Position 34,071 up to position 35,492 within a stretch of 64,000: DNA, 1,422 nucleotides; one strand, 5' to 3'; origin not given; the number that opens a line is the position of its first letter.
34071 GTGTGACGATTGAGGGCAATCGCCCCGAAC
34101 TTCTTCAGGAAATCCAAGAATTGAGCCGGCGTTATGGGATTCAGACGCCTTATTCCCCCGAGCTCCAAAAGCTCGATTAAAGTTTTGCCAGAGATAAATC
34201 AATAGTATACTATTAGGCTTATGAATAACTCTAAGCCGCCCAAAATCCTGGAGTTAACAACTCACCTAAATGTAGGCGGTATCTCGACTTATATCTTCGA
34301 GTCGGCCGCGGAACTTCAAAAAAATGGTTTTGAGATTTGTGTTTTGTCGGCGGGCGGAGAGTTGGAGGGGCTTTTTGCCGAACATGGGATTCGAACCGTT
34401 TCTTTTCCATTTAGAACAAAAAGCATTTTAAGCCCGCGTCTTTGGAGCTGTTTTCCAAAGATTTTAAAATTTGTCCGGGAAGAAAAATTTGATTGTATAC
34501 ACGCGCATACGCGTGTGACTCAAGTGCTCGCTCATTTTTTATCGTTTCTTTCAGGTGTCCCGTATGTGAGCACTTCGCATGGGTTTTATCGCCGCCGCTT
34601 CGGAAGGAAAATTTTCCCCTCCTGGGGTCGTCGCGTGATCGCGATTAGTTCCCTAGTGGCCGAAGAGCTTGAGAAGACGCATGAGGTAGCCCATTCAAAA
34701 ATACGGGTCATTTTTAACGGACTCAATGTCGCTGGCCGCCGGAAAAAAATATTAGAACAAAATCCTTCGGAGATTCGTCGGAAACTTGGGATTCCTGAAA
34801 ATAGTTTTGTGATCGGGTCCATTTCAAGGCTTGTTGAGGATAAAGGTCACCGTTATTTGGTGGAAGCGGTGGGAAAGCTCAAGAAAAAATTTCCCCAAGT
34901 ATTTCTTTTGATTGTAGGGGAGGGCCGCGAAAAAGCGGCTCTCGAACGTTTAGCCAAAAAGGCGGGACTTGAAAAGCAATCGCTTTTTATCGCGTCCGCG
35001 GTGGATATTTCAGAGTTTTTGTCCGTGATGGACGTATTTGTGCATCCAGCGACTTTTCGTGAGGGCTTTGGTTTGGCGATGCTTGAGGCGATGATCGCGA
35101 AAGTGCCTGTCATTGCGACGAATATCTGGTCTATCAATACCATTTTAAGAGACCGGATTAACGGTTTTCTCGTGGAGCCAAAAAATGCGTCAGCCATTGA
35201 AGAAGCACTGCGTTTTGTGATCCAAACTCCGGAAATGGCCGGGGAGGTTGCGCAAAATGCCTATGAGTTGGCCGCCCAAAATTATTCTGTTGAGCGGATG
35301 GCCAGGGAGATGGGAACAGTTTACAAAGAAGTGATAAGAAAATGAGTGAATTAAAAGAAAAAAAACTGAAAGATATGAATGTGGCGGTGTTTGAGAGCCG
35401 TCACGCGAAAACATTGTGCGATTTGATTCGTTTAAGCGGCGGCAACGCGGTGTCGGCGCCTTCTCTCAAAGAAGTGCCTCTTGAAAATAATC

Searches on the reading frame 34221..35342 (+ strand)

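Call 6: search_protein_families(library=pfam, proteins=[window:34221-35342:+], max_evalue=0.01)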
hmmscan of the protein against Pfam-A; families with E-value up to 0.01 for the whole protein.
window:34221-35342:+ (374 aa): 8 families
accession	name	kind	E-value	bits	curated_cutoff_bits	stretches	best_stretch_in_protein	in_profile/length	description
PF00534.26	Glycos_transf_1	-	3.1e-40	138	26.4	1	184-349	4-171/172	Glycosyl transferases group 1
PF13692.12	Glyco_trans_1_4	-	2.3e-30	106.2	27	1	196-334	2-140/142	Glycosyl transferases group 1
PF13439.12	Glyco_transf_4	-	1.3e-25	90.8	28.5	1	18-170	1-168/170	Glycosyltransferase Family 4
PF13579.12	Glyco_trans_4_4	-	3.9e-14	53.7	29.7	1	19-167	1-158/158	Glycosyl transferase 4-like domain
PF13477.12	Glyco_trans_4_2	-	2.9e-08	34.4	23.4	1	22-122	10-109/139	Glycosyl transferase 4-like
PF20706.3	GT4-conflict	-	3.1e-08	33.4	26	1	190-347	195-368/385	Family 4 Glycosyltransferase in conflict systems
PF05301.17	Acetyltransf_16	-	0.0025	18.1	27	1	226-296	61-131/173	GNAT acetyltransferase, Mec-17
PF24881.1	DUF7739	-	0.0027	18.7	27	1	299-353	28-84/98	Domain of unknown function (DUF7739)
